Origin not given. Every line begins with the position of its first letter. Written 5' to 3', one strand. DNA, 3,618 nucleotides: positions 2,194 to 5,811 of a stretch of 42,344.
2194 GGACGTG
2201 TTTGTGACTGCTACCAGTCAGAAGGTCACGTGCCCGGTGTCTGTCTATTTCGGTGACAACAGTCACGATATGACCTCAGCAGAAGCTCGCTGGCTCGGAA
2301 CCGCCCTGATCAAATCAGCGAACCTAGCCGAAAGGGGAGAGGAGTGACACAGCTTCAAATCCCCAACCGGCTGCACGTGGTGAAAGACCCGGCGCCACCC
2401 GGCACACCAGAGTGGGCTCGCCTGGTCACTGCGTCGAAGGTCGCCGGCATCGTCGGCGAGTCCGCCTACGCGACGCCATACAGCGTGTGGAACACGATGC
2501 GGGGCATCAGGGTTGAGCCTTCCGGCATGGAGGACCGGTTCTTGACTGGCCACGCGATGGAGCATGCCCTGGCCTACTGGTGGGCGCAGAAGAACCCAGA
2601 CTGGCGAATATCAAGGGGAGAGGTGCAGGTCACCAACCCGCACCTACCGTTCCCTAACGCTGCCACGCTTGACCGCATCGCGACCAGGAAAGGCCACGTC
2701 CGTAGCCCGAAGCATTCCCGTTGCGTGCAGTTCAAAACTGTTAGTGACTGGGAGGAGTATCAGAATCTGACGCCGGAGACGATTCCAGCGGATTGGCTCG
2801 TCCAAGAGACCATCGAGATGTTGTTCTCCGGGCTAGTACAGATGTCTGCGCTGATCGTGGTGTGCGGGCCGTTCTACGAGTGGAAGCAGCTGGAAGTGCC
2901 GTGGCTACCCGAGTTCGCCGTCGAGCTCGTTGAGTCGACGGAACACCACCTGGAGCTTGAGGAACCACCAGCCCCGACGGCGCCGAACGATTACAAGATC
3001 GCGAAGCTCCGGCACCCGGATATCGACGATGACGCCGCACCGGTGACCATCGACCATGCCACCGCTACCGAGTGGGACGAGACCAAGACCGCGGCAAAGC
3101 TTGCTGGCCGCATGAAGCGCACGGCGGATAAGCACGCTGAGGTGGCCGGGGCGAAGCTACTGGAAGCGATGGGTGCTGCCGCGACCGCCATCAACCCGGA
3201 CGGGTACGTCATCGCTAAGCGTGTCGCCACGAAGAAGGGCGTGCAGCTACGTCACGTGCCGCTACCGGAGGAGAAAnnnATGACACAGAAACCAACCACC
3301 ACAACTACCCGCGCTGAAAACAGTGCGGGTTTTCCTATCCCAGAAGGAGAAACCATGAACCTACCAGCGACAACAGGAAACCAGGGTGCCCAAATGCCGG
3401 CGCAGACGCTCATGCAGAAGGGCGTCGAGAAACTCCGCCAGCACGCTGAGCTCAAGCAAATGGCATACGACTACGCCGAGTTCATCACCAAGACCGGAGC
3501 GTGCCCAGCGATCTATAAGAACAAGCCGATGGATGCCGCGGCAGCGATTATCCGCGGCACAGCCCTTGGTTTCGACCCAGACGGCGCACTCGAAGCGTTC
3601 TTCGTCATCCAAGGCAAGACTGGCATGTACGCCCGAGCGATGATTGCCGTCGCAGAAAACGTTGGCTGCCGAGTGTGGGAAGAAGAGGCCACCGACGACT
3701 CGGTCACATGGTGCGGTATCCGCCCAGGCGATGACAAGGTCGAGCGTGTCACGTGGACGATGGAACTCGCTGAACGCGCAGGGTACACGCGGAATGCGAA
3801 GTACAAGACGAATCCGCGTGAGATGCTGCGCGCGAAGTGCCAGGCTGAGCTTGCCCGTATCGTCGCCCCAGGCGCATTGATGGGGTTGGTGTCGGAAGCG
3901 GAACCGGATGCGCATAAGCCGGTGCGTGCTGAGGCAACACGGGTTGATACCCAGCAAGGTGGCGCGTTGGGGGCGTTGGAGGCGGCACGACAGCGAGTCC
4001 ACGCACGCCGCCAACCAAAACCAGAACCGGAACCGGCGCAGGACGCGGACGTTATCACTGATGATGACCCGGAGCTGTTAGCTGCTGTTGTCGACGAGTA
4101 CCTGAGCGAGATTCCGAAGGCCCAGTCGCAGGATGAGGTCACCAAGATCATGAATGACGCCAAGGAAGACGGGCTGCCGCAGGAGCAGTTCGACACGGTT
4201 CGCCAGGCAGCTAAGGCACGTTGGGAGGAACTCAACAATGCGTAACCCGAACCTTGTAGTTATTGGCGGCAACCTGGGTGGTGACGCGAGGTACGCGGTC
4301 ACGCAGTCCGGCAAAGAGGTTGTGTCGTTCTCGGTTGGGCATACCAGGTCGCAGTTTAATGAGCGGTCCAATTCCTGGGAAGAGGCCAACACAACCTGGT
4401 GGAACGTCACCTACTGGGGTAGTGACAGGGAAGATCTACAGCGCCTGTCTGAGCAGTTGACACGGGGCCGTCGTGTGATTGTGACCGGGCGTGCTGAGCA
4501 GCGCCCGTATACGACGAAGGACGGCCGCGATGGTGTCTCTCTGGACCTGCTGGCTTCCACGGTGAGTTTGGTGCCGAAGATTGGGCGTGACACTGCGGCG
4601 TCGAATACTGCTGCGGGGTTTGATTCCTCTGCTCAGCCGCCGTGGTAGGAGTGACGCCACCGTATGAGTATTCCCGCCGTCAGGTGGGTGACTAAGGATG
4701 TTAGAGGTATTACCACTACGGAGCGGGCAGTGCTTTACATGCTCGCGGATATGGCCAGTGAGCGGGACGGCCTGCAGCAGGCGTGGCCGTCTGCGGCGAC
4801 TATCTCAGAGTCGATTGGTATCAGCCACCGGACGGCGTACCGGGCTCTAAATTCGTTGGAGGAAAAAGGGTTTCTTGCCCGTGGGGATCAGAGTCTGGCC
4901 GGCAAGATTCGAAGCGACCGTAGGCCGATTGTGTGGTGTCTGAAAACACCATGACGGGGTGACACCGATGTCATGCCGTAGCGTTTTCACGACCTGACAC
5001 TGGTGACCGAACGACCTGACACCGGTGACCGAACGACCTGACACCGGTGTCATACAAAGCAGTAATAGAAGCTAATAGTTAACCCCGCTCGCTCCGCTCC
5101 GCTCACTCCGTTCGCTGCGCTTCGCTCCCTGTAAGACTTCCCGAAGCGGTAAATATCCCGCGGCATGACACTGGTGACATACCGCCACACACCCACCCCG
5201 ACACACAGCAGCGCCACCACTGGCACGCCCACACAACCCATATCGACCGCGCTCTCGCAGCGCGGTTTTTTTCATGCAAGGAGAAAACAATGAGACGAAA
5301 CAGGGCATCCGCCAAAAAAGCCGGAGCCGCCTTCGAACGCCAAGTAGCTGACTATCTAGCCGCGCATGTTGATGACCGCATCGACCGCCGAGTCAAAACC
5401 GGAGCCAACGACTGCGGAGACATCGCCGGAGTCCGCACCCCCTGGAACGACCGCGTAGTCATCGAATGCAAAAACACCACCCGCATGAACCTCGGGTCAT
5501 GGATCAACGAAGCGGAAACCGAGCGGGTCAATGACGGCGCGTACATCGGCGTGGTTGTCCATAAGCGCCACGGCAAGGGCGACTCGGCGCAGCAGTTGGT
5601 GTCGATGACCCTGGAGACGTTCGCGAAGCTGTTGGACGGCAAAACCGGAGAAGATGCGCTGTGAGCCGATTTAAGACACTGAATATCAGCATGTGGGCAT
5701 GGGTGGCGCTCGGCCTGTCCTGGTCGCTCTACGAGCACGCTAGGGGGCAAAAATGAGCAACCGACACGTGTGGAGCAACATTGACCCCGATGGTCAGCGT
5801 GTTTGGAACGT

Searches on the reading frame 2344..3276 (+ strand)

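Call 64: search_protein_families(library=pfam, proteins=[window:2344-3276:+], max_evalue=0.001)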
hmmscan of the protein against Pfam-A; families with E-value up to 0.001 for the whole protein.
window:2344-3276:+ (311 aa): 1 family
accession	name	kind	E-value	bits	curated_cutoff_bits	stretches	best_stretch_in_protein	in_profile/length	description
PF09588.16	YqaJ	-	0.00022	21.9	22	1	28-163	10-148/150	YqaJ-like viral recombinase domain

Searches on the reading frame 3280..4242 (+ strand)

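Call 64: search_protein_families(library=pfam, proteins=[window:3280-4242:+], max_evalue=0.001)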
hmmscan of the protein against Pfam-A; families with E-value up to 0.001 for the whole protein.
window:3280-4242:+ (321 aa): 1 family
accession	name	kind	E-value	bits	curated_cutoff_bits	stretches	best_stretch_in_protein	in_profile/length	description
PF03837.19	RecT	-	0.00038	20.5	24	0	141-209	114-187/198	RecT family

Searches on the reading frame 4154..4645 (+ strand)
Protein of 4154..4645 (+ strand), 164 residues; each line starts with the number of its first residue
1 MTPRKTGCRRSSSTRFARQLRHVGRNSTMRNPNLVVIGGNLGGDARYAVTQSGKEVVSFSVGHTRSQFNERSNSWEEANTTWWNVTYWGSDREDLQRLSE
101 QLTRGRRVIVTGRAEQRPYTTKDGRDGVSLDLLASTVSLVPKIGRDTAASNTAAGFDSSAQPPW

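Call 79: search_protein_families(library=pfam, proteins=[window:4154-4645:+], max_evalue=0.01)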
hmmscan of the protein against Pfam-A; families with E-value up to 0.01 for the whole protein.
window:4154-4645:+ (164 aa): 1 family
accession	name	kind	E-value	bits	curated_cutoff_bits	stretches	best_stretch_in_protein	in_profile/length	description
PF00436.31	SSB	-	9.8e-18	64.6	26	1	33-139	2-103/104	Single-strand binding protein family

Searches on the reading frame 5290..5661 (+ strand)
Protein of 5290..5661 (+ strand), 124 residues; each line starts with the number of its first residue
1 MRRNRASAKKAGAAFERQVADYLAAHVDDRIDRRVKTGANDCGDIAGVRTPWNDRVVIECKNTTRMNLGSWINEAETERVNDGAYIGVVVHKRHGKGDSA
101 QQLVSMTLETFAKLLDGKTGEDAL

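Call 79: search_protein_families(library=pfam, proteins=[window:5290-5661:+], max_evalue=0.01)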
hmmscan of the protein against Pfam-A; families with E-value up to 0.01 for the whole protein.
window:5290-5661:+ (124 aa): 1 family
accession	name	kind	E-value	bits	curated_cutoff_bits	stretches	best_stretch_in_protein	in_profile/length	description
PF24608.2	PDDEXK_15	-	4.3e-06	27.2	27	1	8-75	2-75/164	Phage putative PDDEXK endonuclease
